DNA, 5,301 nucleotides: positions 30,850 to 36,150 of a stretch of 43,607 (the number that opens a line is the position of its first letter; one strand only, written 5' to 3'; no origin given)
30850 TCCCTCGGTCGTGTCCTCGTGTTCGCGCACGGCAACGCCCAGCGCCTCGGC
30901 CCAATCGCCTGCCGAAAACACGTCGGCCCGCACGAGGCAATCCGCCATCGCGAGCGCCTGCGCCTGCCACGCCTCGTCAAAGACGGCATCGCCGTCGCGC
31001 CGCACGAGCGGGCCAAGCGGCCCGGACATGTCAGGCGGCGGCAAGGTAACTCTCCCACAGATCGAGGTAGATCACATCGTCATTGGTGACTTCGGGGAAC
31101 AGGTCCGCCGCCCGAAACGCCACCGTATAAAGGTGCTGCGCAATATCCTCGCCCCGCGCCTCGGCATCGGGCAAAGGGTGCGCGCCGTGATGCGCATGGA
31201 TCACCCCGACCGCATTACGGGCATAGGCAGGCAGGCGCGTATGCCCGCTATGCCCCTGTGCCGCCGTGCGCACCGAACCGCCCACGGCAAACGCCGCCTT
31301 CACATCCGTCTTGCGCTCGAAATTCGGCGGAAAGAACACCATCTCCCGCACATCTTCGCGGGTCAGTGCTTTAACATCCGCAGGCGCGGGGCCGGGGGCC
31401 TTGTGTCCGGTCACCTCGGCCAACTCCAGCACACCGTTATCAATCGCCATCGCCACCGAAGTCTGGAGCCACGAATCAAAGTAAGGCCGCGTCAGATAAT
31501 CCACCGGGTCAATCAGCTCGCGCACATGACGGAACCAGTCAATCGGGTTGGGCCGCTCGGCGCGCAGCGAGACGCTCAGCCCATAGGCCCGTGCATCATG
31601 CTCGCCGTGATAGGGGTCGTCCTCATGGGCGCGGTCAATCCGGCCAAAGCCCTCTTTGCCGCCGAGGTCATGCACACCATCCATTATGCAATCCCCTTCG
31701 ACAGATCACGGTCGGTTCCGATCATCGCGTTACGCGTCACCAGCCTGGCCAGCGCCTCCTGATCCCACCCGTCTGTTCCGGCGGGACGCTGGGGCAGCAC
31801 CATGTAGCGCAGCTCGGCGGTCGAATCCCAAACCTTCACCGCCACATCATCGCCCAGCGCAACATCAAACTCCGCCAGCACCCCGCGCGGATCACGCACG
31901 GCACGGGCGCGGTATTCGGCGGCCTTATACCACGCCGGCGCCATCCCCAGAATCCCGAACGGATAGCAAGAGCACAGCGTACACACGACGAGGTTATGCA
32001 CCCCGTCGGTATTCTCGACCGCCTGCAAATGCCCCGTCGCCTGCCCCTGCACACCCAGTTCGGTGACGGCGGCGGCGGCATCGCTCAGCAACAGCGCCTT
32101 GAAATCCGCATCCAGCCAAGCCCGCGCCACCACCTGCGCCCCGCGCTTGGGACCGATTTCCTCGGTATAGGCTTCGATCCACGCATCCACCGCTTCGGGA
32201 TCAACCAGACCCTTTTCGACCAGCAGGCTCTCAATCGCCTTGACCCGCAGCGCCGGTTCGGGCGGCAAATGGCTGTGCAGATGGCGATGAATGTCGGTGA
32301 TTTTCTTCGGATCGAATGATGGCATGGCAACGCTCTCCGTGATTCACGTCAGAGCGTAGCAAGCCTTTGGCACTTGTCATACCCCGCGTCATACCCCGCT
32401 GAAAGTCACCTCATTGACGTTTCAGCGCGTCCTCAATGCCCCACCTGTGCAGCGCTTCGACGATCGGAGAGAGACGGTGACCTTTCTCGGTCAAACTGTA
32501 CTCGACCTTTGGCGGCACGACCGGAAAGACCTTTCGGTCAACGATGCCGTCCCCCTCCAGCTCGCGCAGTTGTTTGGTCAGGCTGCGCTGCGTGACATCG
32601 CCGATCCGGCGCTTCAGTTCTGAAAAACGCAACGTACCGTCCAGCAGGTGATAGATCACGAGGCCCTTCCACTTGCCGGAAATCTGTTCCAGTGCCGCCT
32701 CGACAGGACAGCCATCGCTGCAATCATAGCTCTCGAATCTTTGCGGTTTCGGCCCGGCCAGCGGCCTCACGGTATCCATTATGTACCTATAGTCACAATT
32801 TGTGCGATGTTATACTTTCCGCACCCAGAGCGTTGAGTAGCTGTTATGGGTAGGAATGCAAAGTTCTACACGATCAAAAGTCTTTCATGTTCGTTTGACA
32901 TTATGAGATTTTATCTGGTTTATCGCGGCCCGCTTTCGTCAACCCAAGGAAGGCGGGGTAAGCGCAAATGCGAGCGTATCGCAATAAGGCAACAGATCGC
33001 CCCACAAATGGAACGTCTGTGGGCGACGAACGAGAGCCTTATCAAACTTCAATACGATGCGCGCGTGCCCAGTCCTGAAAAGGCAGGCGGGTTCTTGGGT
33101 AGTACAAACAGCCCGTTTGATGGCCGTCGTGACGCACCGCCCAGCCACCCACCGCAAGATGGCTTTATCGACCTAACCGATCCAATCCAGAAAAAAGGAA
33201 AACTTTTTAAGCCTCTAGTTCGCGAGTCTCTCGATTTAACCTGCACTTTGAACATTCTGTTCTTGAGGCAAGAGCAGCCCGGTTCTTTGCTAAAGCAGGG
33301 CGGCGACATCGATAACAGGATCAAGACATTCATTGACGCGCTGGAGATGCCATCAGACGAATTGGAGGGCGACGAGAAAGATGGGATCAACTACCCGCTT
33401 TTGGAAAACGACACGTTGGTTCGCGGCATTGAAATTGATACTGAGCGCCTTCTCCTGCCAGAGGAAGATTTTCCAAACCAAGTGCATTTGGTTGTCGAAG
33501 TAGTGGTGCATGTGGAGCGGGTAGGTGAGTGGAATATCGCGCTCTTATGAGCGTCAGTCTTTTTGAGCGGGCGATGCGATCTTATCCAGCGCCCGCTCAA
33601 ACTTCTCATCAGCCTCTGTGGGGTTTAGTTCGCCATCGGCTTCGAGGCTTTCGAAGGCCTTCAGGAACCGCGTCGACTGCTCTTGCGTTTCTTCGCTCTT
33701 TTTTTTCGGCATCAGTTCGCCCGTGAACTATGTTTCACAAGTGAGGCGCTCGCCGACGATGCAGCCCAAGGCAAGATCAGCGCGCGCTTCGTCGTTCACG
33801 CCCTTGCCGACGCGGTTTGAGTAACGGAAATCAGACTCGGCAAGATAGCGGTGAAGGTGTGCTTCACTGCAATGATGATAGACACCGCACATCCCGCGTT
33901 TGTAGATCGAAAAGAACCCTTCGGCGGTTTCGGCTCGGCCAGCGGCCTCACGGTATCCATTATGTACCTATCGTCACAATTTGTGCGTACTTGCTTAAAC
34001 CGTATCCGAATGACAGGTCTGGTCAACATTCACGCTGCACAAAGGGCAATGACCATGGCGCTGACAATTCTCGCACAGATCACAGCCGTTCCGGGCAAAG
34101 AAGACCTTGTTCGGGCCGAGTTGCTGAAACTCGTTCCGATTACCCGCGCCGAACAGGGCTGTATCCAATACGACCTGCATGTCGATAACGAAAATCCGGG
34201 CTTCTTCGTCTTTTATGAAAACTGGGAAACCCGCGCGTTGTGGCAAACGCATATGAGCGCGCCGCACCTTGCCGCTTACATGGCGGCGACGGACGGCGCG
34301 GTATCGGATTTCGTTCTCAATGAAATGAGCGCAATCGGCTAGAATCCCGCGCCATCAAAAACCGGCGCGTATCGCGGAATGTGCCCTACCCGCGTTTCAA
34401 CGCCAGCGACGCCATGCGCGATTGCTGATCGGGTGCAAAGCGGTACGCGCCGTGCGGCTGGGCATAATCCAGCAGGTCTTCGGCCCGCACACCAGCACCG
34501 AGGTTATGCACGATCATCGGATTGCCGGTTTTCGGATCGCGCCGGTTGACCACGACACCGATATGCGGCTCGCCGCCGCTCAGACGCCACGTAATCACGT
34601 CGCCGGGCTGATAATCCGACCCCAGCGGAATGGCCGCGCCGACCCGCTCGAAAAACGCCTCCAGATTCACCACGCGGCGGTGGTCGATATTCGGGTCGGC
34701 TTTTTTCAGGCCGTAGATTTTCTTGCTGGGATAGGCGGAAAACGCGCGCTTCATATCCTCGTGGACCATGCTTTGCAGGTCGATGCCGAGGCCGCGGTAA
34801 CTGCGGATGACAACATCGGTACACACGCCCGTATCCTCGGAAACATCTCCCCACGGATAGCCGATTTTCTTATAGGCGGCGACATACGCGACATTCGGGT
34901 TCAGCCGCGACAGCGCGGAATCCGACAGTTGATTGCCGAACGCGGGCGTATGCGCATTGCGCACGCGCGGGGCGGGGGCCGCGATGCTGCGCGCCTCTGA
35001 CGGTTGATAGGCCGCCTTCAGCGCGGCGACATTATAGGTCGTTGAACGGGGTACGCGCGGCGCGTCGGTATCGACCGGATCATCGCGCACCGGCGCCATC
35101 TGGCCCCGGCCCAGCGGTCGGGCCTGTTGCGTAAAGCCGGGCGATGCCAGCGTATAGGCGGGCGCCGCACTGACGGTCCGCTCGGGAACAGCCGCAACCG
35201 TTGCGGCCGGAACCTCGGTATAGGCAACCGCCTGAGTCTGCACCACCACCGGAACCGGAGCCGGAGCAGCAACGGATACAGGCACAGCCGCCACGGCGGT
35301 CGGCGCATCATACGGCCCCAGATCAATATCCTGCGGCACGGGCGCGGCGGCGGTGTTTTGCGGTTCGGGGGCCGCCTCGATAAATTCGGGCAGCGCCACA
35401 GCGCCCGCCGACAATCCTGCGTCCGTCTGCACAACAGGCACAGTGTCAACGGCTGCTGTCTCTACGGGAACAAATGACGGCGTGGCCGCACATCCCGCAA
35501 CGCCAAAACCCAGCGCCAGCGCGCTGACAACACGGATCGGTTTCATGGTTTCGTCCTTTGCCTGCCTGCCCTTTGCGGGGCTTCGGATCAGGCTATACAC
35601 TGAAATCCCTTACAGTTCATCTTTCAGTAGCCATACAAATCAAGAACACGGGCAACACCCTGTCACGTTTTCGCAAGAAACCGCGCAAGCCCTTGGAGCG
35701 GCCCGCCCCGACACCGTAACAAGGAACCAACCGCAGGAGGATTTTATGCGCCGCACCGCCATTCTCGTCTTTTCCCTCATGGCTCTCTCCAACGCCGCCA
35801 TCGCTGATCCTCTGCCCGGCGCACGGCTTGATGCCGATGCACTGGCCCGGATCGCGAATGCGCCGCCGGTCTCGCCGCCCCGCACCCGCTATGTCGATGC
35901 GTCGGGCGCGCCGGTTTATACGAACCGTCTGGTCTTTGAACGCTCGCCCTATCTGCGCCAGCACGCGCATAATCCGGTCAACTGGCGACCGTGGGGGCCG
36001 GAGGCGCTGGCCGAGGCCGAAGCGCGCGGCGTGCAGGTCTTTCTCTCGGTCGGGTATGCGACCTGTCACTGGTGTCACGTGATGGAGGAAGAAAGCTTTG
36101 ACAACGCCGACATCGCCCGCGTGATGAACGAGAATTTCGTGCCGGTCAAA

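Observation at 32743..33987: A 1.18-kb AT-richer cassette, bounded by 64-bp direct repeats, splits hxlR from its divergent partner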

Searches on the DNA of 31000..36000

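Call 66: search_rna_families(source=window, start=31000, end=36000, threshold=evalue, max_evalue=1)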
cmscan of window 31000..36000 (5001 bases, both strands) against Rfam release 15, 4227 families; matches with E-value up to 1: 0.
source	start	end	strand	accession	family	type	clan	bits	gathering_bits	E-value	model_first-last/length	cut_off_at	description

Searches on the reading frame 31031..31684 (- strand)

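Call 6: search_protein_families(library=pfam, proteins=[window:31031-31684:-], max_evalue=0.01)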
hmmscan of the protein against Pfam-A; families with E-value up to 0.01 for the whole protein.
window:31031-31684:- (217 aa): 2 families
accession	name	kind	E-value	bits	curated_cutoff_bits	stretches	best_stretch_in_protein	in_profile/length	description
PF02211.21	NHase_beta_C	-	1.1e-26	93.5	27.7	1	123-215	3-97/98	Nitrile hydratase beta subunit, C-terminal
PF21006.2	NHase_beta_N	-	1.8e-20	73.6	21.5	1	1-97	1-97/115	Nitrile hydratase beta subunit, N-terminal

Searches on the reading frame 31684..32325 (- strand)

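Call 6: search_protein_families(library=pfam, proteins=[window:31684-32325:-], max_evalue=0.01)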
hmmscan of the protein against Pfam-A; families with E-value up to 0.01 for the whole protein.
window:31684-32325:- (213 aa): 2 families
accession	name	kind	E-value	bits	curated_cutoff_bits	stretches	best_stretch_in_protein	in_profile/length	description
PF02979.21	NHase_alpha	-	5.6e-83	277.3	27.2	1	24-204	3-183/184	Nitrile hydratase, alpha chain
PF14407.11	Frankia_peptide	-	0.0016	19.1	48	1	64-95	4-35/63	Ribosomally synthesized peptide prototyped by Frankia Franean1_4349.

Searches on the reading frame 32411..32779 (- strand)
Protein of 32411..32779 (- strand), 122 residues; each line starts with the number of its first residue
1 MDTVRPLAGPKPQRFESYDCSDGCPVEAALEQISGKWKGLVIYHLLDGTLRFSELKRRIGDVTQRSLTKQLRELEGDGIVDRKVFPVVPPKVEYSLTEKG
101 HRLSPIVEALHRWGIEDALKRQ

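Call 6: search_protein_families(library=pfam, proteins=[window:32411-32779:-], max_evalue=0.01)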
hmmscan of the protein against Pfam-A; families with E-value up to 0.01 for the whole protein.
window:32411-32779:- (122 aa): 2 families
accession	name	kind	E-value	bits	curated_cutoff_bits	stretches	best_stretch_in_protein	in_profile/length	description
PF01638.23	HxlR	-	1.2e-33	115.3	20.8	1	33-116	2-85/91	HxlR-like helix-turn-helix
PF12840.13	HTH_20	-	0.003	17.9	27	1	41-81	8-49/51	Helix-turn-helix domain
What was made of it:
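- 32411..32779 (-): hxlR: intact 122-aa HxlR-family regulator, now separated from its native upstream region beyond -27. Pfam HxlR E 1.2e-33 (call 6).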

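Call 7: find_encoding_contigs(protein=window:32411-32779:-, flank=6000, max_places=10)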
Protein window:32411-32779:- (122 aa): no gene with exactly this product is on record in the collection.

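Call 17: find_related_loci(query=window:32411-32779:-, collection=genome_contigs, flank=5000)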
Query window:32411-32779:- (122 aa) in genome_contigs; peptide patterns used: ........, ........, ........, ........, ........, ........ (x = any residue, [..] = any of these).
600 stretches matched a pattern (row limit reached: there are more); 575 encode a relative of the query (tblastn E <= 1e-3); the best 80 are kept; 80 distinct loci.
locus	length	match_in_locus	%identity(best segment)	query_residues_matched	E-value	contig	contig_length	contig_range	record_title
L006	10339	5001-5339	77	7-119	1e-56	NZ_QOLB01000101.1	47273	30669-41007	Candidatus Halocynthiibacter alkanivorans strain Bin25_node5 NODE_385_length_47273_cov_7.85814_ID_814109, whole genome s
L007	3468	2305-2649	72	1-116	2e-52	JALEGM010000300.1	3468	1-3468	MAG: Aquisalinus sp. isolate CC_bin13 k97_232384, whole genome shotgun sequence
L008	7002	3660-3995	73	6-115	7e-52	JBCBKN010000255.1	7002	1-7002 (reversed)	MAG: Pseudomonadota bacterium isolate J06627_25 k141_141117_length_7002_cov_26.8184, whole genome shotgun sequence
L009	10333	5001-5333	71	1-114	9e-52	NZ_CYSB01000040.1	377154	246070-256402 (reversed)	Thalassovita autumnalis strain CECT 5118, whole genome shotgun sequence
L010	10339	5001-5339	66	1-116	2e-50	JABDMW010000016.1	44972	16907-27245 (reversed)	MAG: Hyphomonadaceae bacterium isolate SS_bin_111 k127_248589, whole genome shotgun sequence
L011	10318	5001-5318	73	14-119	2e-49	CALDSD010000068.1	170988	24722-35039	MAG TPA_asm: uncultured Neomegalonema sp. isolate SRR3401483_bin.43_CONCOCT_v1.1_MAG genome assembly, contig: ERZ1740059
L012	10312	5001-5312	75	13-116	4e-49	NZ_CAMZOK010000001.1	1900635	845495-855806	Shimia sp. Alg240-R146 NODE_1_length_1900635_cov_119.453, whole genome shotgun sequence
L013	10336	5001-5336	66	11-122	4e-49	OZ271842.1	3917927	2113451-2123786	MAG: Rhodospirillales bacterium isolate 954aa92f-387c-437e-abc9-445d0f4344b3 genome assembly, chromosome: 1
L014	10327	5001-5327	70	14-122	7e-49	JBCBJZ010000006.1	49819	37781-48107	MAG: Pseudomonadota bacterium isolate J06627_12 NODE_6_length_49819_cov_5.438724, whole genome shotgun sequence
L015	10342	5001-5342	65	1-115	3e-48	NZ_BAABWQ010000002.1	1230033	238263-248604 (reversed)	Shimia sp. NS0008-38b sequence2, whole genome shotgun sequence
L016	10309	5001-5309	71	14-116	2e-46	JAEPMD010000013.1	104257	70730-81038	MAG: Rhizobiaceae bacterium isolate HCUG1432-10 NODE_13_length_104257_cov_5.595105, whole genome shotgun sequence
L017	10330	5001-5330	65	13-122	3e-45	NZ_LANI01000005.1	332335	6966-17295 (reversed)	Kiloniella litopenaei strain P1-1 contig5, whole genome shotgun sequence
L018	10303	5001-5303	61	14-114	2e-41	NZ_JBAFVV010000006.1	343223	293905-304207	Xanthobacter autotrophicus DSM 431 strain 14g Contig006, whole genome shotgun sequence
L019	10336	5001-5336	55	3-114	2e-41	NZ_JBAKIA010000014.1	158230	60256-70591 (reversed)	Roseibium algae strain H3510 Scaffold12_1, whole genome shotgun sequence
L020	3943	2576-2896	63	14-120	7e-40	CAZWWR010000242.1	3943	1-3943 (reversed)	MAG TPA_asm: uncultured Jannaschia sp. isolate SRP063590_co1_9 genome assembly, contig: NODE_23427_length_3943_cov_13.67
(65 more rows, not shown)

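Call 24: find_homologous_proteins(query=window:32411-32779:-, max_evalue=1e-40)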
Query window:32411-32779:- (122 aa): 585 proteins with E <= 1e-40 among 8000 candidates; the best 120 are listed.
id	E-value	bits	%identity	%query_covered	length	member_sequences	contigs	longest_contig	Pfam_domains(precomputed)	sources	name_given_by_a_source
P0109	8.2e-75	267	98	100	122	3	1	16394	PF01638.24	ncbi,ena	-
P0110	1.7e-61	224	84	100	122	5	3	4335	PF01638.24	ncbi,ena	-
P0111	9.2e-59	215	82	99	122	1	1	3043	PF01638.24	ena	-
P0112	1.2e-57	211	82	98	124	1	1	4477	PF01638.24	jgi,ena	jgi:DNA-binding HxlR family transcriptional regulator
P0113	1.7e-57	211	80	99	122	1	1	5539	PF01638.24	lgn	-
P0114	2.6e-57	210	83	98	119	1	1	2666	PF01638.24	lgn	-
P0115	6.5e-55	203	80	98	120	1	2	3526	PF01638.24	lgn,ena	-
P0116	7.4e-55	202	77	99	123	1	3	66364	PF01638.24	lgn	-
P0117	2.3e-54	201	62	72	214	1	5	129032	PF01047.29,PF01638.24,PF03551.21,PF13601.13,PF14947.13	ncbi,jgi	jgi:DNA-binding HxlR family transcriptional regulator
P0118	1.1e-53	199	75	100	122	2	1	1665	PF01638.24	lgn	-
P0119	4.2e-53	197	74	100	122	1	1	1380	PF01638.24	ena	-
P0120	1.1e-52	195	74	100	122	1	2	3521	PF01638.24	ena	-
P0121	1.2e-52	195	73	98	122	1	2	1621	PF01638.24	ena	-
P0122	1.8e-52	195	74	99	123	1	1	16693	PF01638.24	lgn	-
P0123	2.8e-52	194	78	93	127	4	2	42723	PF01638.24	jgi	jgi:DNA-binding HxlR family transcriptional regulator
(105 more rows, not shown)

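Call 25: find_encoding_contigs(protein=P0109, flank=8000, max_places=10)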
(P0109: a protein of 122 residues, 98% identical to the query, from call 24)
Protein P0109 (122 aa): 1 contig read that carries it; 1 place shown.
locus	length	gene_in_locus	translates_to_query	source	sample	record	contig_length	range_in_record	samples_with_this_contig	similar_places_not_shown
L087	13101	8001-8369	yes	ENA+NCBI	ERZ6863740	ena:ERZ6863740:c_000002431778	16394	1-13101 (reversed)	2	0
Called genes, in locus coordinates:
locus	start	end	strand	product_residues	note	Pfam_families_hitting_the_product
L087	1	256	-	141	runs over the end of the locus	-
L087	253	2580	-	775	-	PF01315:Ald_Xan_dh_C, PF02738:MoCoBD_1, PF20256:MoCoBD_2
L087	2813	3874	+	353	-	PF05990:DUF900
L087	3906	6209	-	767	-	PF03190:Thioredox_DsbH, PF13098:Thioredoxin_2, PF13899:Thioredoxin_7, PF11412:DsbD_N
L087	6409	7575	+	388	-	PF06940:DUF1287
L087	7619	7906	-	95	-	PF03992:ABM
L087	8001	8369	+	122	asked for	PF01638:HxlR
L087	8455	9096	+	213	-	PF02979:NHase_alpha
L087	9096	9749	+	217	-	PF21006:NHase_beta_N, PF02211:NHase_beta_C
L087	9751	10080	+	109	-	PF21006:NHase_beta_N (weak)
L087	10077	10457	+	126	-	PF11969:DcpS_C, PF01230:HIT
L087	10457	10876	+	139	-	PF00903:Glyoxalase, PF13669:Glyoxalase_4, PF18029:Glyoxalase_6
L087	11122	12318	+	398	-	-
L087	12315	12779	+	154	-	PF07811:TadE (weak)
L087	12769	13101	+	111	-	?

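Call 27: find_encoding_contigs(protein=P0230, flank=8000, max_places=10)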
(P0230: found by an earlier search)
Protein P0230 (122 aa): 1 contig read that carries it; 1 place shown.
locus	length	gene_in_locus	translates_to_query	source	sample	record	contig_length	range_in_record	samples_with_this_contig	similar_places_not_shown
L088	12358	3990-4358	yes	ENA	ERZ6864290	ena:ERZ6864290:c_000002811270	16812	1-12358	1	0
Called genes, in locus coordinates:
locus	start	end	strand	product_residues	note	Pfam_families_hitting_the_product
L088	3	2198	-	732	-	?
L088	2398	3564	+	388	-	PF06940:DUF1287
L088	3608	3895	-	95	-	PF03992:ABM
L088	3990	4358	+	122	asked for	PF01638:HxlR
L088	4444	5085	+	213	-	PF02979:NHase_alpha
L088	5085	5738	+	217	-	PF21006:NHase_beta_N, PF02211:NHase_beta_C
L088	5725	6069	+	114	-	-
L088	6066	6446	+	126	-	PF11969:DcpS_C, PF01230:HIT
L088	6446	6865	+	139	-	PF00903:Glyoxalase, PF13669:Glyoxalase_4, PF18029:Glyoxalase_6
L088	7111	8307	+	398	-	-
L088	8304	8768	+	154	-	PF07811:TadE (weak)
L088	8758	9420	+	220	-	-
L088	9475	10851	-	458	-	PF01565:FAD_binding_4, PF02913:FAD-oxidase_C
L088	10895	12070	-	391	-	PF00083:Sugar_tr, PF07690:MFS_1, PF12832:MFS_1_like (weak)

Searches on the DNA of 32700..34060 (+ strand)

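Call 9: search_dna_similar(query=window:32700-34060:+, collection=plasmids, mode=distant, max_rows=20)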
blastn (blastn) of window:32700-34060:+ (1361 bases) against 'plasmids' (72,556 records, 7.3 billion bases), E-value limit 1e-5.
Records with a match: 3; places in all: 3; records where one place covers at least 80% of the query: 0.
Best place of each record, by identity: 60-80% 3.
By first word of the organism name: Bradyrhizobium 1; Sulfitobacter 1; Methylobacterium 1.
By predicted mobility (MOB-suite, as given by PLSDB): conjugative 1; non-mobilizable 1; mobilizable 1.
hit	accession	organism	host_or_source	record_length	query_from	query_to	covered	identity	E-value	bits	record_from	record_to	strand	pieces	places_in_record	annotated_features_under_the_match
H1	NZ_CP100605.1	Bradyrhizobium sp. Ash2021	-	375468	1071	1224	11%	74.4%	7e-17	97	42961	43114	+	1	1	none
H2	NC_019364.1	Sulfitobacter guttiformis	-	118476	1082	1229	11%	70.5%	4e-7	64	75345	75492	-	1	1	IS1595 family transposase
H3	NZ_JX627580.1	Methylobacterium oryzae CBMB20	-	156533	1084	1203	9%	73.6%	3e-8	68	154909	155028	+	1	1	IS1595 family transposase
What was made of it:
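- Tried and rejected: blastn of the insert against plasmids matched only the transposase stub at 70-74% (call 9).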

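Call 70: search_dna_similar(query=window:32807-33727:+, collection=phages, mode=distant, max_rows=10)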
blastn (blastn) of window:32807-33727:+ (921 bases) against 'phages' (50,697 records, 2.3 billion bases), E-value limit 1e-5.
No match.
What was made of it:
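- On Site-specific integrative element (att-flanked): The insert has no near-identical copy in the plasmid or phage collections (calls 9, 70).
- Tried and rejected: Against phages there was no match (call 70).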
